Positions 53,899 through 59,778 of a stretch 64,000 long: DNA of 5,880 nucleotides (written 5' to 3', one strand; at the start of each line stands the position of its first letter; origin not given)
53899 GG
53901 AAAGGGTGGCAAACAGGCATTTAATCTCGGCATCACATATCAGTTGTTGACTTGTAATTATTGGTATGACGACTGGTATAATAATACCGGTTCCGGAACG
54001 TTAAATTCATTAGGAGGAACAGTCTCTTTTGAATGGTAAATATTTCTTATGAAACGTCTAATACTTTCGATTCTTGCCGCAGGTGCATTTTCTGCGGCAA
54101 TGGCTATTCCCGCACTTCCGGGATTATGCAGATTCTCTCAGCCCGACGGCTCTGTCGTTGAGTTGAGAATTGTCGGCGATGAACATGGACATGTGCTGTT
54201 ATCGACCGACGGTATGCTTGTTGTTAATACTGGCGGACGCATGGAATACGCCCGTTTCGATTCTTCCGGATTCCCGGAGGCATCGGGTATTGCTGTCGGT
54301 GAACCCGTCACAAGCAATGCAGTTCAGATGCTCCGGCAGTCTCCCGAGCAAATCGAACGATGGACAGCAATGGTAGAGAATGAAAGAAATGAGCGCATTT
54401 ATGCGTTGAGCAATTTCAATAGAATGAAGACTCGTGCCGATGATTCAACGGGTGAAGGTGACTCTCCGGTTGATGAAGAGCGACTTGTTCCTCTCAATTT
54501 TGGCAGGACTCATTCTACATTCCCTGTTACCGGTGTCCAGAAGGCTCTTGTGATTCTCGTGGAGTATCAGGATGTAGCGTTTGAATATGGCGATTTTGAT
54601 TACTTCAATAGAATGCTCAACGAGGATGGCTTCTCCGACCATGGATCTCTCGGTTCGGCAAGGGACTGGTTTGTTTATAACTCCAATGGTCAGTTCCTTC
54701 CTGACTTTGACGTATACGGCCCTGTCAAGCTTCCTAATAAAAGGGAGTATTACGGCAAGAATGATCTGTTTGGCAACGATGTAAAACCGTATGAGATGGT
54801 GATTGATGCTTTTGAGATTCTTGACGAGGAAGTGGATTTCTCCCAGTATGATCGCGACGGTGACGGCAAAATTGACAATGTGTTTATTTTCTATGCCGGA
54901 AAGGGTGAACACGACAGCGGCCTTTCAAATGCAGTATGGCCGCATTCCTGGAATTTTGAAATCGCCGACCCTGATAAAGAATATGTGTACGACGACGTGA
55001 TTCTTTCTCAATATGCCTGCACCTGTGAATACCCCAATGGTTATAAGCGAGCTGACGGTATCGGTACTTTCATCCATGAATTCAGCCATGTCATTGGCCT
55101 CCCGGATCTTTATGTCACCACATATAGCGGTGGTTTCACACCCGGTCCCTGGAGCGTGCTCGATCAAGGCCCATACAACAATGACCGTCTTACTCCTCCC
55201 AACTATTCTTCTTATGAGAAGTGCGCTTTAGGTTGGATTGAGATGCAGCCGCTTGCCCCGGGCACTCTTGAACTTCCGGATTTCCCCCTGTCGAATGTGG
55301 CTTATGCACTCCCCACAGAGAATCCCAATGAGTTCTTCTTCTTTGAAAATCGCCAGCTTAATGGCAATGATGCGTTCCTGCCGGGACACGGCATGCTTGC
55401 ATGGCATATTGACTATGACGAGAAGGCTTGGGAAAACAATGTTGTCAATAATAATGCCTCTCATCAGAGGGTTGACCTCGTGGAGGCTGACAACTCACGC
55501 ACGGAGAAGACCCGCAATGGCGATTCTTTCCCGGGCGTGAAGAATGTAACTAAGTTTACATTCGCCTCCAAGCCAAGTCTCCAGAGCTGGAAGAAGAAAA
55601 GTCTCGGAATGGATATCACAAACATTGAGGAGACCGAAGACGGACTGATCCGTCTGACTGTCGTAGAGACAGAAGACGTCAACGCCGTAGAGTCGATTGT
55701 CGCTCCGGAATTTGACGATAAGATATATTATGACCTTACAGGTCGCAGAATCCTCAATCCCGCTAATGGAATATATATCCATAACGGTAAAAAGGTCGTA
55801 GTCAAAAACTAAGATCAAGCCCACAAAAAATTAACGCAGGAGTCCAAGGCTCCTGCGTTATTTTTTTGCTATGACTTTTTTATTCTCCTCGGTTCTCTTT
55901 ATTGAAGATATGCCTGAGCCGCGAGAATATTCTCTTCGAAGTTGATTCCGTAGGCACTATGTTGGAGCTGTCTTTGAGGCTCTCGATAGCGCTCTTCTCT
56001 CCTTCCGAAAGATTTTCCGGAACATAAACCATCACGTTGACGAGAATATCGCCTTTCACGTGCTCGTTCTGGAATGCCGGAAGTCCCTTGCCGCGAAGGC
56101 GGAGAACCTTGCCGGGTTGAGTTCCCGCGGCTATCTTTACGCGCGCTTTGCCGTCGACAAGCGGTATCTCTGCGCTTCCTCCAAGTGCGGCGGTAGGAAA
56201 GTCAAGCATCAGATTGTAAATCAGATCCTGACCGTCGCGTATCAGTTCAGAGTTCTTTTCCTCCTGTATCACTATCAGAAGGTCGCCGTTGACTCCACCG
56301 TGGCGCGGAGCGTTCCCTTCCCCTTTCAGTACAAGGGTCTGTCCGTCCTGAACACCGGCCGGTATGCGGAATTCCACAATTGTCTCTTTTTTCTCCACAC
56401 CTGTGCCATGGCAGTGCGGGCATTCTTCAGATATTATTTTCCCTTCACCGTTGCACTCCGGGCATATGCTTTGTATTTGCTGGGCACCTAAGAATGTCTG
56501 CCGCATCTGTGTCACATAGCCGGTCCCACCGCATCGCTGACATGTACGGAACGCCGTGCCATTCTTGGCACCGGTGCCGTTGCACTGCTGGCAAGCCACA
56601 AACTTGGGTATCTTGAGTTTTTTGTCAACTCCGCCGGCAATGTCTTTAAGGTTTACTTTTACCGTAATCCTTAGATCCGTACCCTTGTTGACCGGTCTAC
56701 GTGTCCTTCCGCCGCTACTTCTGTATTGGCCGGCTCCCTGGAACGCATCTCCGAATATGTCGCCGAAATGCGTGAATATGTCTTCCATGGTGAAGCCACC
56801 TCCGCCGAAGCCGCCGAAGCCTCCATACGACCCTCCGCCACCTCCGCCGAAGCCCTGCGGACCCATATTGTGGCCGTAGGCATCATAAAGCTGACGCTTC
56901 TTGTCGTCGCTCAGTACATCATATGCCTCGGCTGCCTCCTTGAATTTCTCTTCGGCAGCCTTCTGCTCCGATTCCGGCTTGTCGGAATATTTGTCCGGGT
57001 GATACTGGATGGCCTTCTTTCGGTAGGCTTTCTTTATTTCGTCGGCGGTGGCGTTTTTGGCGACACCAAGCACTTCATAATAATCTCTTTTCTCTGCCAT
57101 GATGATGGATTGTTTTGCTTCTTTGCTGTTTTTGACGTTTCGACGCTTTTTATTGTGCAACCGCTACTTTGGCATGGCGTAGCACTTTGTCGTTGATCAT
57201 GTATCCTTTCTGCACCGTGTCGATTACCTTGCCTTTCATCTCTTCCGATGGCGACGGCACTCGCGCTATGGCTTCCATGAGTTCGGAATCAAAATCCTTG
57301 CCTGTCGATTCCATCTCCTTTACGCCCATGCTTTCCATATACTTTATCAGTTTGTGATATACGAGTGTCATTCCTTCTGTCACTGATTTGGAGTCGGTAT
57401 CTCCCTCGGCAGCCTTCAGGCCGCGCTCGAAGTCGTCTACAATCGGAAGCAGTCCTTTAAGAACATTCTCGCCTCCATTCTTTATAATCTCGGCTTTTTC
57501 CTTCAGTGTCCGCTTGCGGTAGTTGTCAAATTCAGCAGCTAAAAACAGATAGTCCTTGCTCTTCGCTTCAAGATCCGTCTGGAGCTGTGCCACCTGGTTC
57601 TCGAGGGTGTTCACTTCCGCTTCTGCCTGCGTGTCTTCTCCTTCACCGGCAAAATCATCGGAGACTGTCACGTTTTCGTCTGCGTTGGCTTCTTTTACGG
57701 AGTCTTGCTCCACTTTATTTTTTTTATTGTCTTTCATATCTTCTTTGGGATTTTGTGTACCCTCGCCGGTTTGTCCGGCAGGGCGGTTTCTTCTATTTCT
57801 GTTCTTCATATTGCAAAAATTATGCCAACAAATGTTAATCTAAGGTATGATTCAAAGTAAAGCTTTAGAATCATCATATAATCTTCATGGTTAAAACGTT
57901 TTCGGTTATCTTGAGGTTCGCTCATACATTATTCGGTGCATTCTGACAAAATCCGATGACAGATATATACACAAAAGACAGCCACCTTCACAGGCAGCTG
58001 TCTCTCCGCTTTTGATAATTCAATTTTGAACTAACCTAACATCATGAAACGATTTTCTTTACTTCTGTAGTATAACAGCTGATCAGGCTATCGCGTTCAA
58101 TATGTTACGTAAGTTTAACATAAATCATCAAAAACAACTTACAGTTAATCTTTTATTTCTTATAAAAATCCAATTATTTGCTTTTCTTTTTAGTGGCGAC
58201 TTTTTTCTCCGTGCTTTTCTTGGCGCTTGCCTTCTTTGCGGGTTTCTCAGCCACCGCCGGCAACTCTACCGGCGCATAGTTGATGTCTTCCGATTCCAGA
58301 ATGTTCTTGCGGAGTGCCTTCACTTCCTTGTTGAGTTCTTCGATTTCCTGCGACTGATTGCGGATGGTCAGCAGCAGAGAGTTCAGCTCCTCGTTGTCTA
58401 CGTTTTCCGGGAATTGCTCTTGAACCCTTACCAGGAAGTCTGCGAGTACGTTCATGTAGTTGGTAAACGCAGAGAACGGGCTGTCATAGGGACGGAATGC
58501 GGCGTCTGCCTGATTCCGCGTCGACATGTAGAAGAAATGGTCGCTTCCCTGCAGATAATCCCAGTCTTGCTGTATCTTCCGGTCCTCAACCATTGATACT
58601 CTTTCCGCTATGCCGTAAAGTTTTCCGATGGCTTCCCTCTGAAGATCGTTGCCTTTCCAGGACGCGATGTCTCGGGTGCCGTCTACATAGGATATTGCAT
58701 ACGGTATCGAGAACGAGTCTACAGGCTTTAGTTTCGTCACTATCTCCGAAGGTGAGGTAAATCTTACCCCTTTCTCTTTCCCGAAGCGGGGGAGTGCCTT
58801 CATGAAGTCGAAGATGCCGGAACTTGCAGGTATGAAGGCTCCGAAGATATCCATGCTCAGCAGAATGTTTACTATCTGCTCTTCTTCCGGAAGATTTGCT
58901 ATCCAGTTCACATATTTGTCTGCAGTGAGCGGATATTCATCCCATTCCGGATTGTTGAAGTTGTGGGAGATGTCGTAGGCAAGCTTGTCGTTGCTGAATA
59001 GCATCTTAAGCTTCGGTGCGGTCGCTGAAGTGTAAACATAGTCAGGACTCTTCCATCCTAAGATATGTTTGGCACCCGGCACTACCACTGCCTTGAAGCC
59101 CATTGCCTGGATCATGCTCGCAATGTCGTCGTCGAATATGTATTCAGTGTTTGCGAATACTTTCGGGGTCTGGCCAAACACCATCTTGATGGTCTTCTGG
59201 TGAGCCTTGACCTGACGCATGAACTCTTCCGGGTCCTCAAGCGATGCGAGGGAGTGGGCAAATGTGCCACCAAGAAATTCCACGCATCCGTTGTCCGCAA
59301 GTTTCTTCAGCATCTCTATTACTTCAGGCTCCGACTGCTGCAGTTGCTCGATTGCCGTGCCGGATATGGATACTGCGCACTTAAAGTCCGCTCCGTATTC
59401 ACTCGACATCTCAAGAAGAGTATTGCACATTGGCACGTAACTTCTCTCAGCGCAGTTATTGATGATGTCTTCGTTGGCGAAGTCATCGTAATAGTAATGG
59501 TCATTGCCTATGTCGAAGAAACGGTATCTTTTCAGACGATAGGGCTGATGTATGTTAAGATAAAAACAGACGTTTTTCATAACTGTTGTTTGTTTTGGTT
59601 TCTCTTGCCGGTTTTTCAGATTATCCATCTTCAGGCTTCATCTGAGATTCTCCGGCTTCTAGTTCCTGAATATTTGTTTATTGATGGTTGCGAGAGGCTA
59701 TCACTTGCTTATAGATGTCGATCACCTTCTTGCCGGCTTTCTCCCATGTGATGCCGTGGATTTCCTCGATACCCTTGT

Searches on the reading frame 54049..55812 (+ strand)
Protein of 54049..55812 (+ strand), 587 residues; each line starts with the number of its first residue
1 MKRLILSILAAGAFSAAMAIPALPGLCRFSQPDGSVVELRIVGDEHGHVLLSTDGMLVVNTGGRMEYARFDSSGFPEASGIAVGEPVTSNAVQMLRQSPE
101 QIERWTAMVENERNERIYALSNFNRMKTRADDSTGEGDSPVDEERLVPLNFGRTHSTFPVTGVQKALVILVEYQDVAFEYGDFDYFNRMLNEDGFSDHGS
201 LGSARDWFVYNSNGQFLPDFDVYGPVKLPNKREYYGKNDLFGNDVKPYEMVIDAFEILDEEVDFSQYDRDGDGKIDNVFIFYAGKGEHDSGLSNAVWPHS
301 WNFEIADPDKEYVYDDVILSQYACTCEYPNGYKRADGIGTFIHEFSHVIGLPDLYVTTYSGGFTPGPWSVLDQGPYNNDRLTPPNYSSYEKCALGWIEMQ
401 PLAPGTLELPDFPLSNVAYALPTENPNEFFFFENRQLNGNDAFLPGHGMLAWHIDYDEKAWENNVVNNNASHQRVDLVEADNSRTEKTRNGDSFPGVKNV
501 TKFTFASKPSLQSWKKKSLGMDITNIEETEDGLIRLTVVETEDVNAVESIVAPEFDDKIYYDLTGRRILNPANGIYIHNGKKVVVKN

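Call 4: search_protein_families(library=pfam, proteins=[window:54049-55812:+])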
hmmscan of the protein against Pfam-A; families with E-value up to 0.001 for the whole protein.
window:54049-55812:+ (587 aa): 1 family
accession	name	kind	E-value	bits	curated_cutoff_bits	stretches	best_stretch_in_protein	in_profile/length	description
PF05547.17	Peptidase_M6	-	1.9e-13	50.8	22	1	185-378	48-267/294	Immune inhibitor A peptidase M6, catalytic domain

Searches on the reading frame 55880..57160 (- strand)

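Call 56: search_protein_families(library=pfam, proteins=[window:55880-57160:-])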
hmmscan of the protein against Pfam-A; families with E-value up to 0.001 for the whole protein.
window:55880-57160:- (426 aa): 5 families
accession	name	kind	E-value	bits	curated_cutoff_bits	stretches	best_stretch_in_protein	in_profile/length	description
PF01556.23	DnaJ_C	-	4e-41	141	26.6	1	163-381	1-152/152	DnaJ C terminal domain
PF00226.36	DnaJ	-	4.1e-24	84.9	27.8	1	26-93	1-63/63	DnaJ domain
PF00684.25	DnaJ_CXXCXGXG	-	1.1e-17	64.4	32.7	1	190-254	1-65/65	DnaJ central domain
PF15777.11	Anti-TRAP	-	2.5e-06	27.8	32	1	228-255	8-41/59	Tryptophan RNA-binding attenuator protein inhibitory protein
PF25436.1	BSD2_CRD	-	0.00073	20.1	27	0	232-259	4-28/69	BSD2 cysteine rich domain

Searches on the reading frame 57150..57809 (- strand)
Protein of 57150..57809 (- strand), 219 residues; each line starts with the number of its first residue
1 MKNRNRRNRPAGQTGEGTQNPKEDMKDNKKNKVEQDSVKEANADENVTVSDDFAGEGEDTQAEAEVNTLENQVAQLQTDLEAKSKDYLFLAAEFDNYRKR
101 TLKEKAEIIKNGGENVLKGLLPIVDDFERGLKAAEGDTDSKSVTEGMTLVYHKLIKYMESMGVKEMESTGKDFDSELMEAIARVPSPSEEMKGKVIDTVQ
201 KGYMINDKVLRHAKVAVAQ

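Call 56: search_protein_families(library=pfam, proteins=[window:57150-57809:-])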
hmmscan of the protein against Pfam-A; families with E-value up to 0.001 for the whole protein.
window:57150-57809:- (219 aa): 1 family
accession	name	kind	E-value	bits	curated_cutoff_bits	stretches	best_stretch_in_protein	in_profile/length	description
PF01025.24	GrpE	-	1.2e-45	155.6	25.8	1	58-219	5-165/165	GrpE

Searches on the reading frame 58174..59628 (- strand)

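Call 56: search_protein_families(library=pfam, proteins=[window:58174-59628:-])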
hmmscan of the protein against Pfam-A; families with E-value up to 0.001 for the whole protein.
window:58174-59628:- (484 aa): 3 families
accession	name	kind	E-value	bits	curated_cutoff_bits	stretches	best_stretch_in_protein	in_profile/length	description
PF03065.20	Glyco_hydro_57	-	1.2e-61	209.1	21.2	1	22-308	2-290/291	Glycosyl hydrolase family 57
PF01522.26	Polysacc_deac_1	-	2.7e-05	24.5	23.1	1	96-181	47-124/124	Polysaccharide deacetylase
PF01074.27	Glyco_hydro_38N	-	0.00077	19.4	25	0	90-182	49-142/270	Glycosyl hydrolases family 38 N-terminal domain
